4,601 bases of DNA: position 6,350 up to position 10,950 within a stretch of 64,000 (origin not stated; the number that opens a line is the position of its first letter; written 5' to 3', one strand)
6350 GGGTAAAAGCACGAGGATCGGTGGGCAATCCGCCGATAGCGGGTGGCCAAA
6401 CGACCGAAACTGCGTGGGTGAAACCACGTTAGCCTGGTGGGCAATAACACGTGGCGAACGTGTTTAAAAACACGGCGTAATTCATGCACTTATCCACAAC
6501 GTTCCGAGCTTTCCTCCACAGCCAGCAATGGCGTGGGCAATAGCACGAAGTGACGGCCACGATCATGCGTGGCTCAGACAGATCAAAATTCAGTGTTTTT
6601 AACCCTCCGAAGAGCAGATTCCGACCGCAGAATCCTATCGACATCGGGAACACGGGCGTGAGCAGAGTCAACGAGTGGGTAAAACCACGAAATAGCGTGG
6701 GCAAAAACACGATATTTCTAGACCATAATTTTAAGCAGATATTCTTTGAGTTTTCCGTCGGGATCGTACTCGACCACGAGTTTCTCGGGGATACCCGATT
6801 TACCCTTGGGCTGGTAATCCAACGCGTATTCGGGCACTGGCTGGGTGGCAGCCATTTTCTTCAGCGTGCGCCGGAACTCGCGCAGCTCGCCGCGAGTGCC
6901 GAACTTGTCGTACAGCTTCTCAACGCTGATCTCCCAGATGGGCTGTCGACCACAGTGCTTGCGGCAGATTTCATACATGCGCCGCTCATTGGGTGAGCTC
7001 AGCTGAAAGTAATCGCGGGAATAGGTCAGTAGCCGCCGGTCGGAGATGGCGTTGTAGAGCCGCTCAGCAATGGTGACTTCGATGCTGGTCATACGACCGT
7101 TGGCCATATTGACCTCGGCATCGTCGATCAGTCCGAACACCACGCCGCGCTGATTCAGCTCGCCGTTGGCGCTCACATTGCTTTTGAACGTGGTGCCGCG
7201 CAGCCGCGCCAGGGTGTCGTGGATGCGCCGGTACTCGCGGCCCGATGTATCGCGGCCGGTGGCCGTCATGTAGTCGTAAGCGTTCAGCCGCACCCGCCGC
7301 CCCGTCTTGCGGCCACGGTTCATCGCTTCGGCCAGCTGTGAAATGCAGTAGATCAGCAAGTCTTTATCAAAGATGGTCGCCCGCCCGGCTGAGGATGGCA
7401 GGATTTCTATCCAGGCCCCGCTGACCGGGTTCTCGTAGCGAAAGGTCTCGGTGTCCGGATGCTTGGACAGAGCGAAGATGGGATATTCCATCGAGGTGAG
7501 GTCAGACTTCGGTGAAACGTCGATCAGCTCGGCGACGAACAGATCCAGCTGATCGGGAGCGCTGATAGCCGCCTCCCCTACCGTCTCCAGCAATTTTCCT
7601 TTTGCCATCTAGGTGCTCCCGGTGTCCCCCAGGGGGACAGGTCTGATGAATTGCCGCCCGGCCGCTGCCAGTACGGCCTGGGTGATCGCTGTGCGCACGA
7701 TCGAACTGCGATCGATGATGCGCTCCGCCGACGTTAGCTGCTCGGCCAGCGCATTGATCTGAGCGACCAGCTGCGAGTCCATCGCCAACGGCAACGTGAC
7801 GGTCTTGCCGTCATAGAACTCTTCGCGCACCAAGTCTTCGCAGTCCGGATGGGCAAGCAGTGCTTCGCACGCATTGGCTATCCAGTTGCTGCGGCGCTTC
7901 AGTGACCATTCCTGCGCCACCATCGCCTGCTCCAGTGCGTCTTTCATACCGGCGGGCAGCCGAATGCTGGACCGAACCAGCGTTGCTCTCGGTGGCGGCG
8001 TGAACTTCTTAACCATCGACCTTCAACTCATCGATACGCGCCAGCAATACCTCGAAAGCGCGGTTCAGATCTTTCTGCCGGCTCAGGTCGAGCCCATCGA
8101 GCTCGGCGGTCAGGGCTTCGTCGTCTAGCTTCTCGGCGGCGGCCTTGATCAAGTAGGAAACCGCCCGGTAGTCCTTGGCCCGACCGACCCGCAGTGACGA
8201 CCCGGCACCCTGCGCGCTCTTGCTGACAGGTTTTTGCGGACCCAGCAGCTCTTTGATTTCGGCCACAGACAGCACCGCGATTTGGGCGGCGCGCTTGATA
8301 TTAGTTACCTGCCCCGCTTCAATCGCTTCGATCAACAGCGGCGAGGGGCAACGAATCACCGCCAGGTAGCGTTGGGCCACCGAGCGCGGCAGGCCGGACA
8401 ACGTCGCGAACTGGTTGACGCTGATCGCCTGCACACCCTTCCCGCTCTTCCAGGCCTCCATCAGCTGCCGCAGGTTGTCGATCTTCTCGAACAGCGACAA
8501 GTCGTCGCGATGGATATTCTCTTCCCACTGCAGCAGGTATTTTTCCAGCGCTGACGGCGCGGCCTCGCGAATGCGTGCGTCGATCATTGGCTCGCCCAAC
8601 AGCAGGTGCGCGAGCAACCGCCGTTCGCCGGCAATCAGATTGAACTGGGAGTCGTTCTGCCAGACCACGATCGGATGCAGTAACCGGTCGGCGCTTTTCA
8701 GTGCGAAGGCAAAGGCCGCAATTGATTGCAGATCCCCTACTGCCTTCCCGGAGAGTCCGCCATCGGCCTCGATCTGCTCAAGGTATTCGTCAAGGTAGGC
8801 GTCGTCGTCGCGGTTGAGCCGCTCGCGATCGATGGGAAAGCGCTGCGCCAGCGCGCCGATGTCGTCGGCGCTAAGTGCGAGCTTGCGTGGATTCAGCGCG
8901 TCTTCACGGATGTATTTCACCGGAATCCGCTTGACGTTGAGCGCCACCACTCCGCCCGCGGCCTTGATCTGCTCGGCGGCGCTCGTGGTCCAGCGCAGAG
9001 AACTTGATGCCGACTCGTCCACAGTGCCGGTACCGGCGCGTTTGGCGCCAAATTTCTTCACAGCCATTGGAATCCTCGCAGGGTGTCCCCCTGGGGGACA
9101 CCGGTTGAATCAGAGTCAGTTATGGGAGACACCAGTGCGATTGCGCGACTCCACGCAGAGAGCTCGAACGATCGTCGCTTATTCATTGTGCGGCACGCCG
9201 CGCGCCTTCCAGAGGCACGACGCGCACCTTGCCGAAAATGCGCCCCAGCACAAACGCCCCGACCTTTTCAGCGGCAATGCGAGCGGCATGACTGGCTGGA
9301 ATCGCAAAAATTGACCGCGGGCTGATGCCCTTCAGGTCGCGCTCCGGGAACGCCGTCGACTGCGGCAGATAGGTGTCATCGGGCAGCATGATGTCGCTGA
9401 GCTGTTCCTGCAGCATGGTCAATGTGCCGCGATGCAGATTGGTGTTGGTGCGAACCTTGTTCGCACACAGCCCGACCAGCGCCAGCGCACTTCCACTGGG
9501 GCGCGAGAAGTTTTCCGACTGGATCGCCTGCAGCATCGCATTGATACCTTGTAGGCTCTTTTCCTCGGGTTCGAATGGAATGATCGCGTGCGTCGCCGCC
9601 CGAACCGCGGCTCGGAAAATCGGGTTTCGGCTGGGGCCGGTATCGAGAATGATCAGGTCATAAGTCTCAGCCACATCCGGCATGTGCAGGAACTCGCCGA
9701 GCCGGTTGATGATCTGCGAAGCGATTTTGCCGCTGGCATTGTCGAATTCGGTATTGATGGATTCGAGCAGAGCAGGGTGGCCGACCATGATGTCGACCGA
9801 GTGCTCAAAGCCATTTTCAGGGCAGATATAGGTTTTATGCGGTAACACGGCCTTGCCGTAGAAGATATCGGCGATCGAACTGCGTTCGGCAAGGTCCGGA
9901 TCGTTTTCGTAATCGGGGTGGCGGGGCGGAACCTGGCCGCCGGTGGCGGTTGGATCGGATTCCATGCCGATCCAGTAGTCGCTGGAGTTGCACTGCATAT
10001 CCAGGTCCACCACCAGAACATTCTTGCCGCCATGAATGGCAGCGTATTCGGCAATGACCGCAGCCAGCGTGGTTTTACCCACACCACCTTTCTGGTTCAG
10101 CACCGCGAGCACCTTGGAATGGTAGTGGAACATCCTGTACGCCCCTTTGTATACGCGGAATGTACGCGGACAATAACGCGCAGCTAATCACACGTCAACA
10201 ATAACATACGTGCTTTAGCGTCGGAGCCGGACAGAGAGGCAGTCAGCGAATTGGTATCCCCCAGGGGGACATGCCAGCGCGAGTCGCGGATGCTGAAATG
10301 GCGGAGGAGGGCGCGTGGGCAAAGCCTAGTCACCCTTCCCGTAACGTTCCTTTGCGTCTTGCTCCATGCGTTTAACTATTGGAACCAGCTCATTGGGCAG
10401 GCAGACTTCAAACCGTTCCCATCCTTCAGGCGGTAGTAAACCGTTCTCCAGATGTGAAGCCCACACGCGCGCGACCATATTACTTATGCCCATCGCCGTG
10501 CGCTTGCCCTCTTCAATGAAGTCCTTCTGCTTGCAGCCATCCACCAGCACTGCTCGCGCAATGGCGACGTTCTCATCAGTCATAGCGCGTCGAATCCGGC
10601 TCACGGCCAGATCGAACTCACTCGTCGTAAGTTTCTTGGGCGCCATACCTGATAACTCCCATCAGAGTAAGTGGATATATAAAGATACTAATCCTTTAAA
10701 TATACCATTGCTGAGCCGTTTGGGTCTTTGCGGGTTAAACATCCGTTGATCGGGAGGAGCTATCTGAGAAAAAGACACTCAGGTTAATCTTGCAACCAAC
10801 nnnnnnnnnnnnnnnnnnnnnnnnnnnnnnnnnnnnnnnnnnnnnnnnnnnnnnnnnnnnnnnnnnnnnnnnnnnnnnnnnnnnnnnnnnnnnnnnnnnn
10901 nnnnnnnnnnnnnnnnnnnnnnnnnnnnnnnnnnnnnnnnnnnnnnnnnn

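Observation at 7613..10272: Three copies of a 17-21-bp palindrome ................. at the rep, parB2 and parA2 promoters: a global operator / centromere motif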

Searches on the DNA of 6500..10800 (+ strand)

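Call 7: search_dna_similar(query=window:6500-10800:+, collection=plasmids, mode=near, max_rows=30)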
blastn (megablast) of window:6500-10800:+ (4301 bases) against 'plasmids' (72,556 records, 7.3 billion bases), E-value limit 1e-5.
No match.

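Call 8: search_dna_similar(query=window:6500-10800:+, collection=plasmids, mode=distant, max_rows=30)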
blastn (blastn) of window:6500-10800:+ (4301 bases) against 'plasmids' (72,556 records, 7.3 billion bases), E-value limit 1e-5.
Records with a match: 3; places in all: 4; records where one place covers at least 80% of the query: 0.
Best place of each record, by identity: 80-90% 1; 60-80% 2.
By first word of the organism name: Ruegeria 2; Bartonella 1.
By predicted mobility (MOB-suite, as given by PLSDB): non-mobilizable 2; conjugative 1.
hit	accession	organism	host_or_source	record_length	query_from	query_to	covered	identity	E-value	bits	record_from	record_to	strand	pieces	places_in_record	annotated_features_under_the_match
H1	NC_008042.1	Ruegeria sp. TM1040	-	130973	419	530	3%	73.5%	4e-6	63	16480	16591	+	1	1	replication initiator protein A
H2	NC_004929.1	Ruegeria sp. PR1b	-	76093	415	519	2%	73.3%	1e-6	64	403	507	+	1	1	replication initiator protein A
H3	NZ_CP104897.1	Bartonella sp. HY406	pure-culture,feces of bat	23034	420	488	2%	81.2%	4e-7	67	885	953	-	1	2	replication initiator protein A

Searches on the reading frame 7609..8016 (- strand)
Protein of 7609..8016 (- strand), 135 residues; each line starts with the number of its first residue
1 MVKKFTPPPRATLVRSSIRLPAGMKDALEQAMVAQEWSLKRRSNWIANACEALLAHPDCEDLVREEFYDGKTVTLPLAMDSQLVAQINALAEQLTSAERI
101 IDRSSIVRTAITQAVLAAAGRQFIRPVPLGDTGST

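Call 5: search_protein_families(library=pfam, proteins=[window:7609-8016:-], max_evalue=0.01)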
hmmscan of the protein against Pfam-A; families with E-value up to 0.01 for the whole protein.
window:7609-8016:- (135 aa): 0 families

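Call 6: search_protein_families(library=ncbifam, proteins=[window:7609-8016:-], max_evalue=0.01)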
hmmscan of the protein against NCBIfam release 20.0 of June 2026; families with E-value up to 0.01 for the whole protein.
window:7609-8016:- (135 aa): 0 families

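Call 38: find_homologous_proteins(query=window:7609-8016:-)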
Query window:7609-8016:- (135 aa): 29 proteins with E <= 0.001 among 293 candidates.
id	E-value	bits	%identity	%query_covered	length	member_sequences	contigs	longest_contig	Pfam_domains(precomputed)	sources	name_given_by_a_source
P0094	6.7e-80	283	99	100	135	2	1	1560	-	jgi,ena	-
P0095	7.4e-64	231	81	98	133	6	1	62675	-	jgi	jgi:metal-responsive CopG/Arc/MetJ family transcriptional regulator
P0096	2.5e-63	230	83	98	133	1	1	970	-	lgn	-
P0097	5.3e-63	229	80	98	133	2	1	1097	-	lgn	-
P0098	5.5e-63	229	80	98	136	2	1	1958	-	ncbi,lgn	-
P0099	1.6e-61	224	79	98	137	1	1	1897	-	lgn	-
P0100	7.5e-60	218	79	98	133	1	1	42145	-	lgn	-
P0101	2.2e-58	214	94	80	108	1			-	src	-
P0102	3.8e-57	210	76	98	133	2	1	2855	-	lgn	-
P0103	2.3e-55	204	72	98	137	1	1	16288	-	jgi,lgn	jgi:metal-responsive CopG/Arc/MetJ family transcriptional regulator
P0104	1.5e-54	201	70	98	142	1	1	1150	-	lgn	-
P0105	1.7e-54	201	71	98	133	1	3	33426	-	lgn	-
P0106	1.7e-54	201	74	98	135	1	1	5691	-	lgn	-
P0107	1.9e-54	201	73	98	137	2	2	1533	-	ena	-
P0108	3.3e-54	200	67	100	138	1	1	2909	-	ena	-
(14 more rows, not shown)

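Call 43: search_protein_families(library=pfam, proteins=[window:7609-8016:-], max_evalue=10)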
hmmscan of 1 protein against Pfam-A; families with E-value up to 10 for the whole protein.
window:7609-8016:- (135 aa): 0 families

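Call 51: predict_structure(alignment_id=A2)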
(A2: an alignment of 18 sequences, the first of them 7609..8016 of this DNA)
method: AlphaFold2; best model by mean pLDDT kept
length: 135 residues; sequences in the alignment: 18
mean_pLDDT: 80.2   pTM: 0.71
mean pLDDT of the five models: 80.2, 79.6, 79.3, 75.9, 57.7
residues with pLDDT >= 90: 25; 70-90: 81; 50-70: 19; < 50: 10
segments of 3 or more residues with pLDDT < 50: 126-128, 132-135
pLDDT, mean of each block of 10 residues (from residue 1): 57 83 88 89 91 87 75 86 90 85 89 86 55 46
secondary structure, 60 per line:
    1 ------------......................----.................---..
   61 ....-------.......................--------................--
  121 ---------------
elements in order: E13-21 H22-34 H39-55 H59-64 E72-80 H81-94 H103-118

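Call 54: fold_search(model_id=the predicted structure, library=pdb)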
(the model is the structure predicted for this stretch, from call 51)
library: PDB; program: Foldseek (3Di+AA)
matches with E <= 10: 167; with E <= 0.001: 0
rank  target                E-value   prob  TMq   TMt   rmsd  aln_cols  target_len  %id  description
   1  9f0x_E                1.3e-02  1.00  0.53  0.62   4.4       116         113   12  CryoEM structure of the F plasmid relaxosome in its pre-initiation state, derived from the ds-27_+143-R Locally-refine (released 2025-06-04)
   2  9f0z_E                3.1e-02  1.00  0.51  0.61  10.5       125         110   13  CryoEM structure of the F plasmid relaxosome with truncated TraI1-863 in its TE mode, derived from the ss-27_+8ds+9_+1 (released 2025-06-04)
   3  9f0y_F                3.9e-02  1.00  0.51  0.57   3.8       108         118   11  CryoEM structure of the F plasmid relaxosome with TraI in its TE mode, derived from the ss-27_+8ds+9_+143-R Locally-re (released 2025-06-04)
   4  9f0z_G                5.1e-02  1.00  0.47  0.57   4.3       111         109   12  CryoEM structure of the F plasmid relaxosome with truncated TraI1-863 in its TE mode, derived from the ss-27_+8ds+9_+1 (released 2025-06-04)
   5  9f11_G                6.8e-02  1.00  0.55  0.69   3.1       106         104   13  CryoEM structure of the F plasmid relaxosome with oriT DNA ss-27_+3ds+4_+143 and TraI its TE mode, derived from ss-27_ (released 2025-06-04)
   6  9f0y_G                6.8e-02  1.00  0.53  0.65   3.2       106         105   11  CryoEM structure of the F plasmid relaxosome with TraI in its TE mode, derived from the ss-27_+8ds+9_+143-R Locally-re (released 2025-06-04)
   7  9f0y_E                7.2e-02  1.00  0.51  0.62   4.0       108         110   12  CryoEM structure of the F plasmid relaxosome with TraI in its TE mode, derived from the ss-27_+8ds+9_+143-R Locally-re (released 2025-06-04)
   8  9f12_E                8.5e-02  1.00  0.54  0.65   4.0       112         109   13  CryoEM structure of the F plasmid relaxosome with oriT DNA ss-27_-3ds-2_+143 and TraI its TE mode, derived from ss-27_ (released 2025-06-04)
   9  9f10_E                8.5e-02  0.99  0.50  0.58   3.8       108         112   12  CryoEM structure of the F plasmid relaxosome with TraI in its TE mode, without accessory protein TraM. Derived from th (released 2025-06-04)
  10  9f0x_F                1.0e-01  0.99  0.48  0.53   6.4       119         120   13  CryoEM structure of the F plasmid relaxosome in its pre-initiation state, derived from the ds-27_+143-R Locally-refine (released 2025-06-04)
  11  9f0x_G                2.2e-01  0.99  0.56  0.72   3.0       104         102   12  CryoEM structure of the F plasmid relaxosome in its pre-initiation state, derived from the ds-27_+143-R Locally-refine (released 2025-06-04)
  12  2rh3                  2.7e-01  0.30  0.28  0.30   8.1       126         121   13  Crystal structure of plasmid pTiC58 VirC2 (released 2008-10-14)
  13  8hlk                  4.9e-01  0.10  0.23  0.04  17.1       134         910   15  Structure of McyB-C1A1 complexed with L-Leu and AMP (released 2023-12-13)
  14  6n8a_A                7.0e-01  0.12  0.23  0.18  12.7       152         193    9  Crystal structure of selenomethionine-containing AcaB from uropathogenic E. coli (released 2020-07-15)
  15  6n8a_B                9.2e-01  0.12  0.26  0.20  11.1       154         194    8  Crystal structure of selenomethionine-containing AcaB from uropathogenic E. coli (released 2020-07-15)
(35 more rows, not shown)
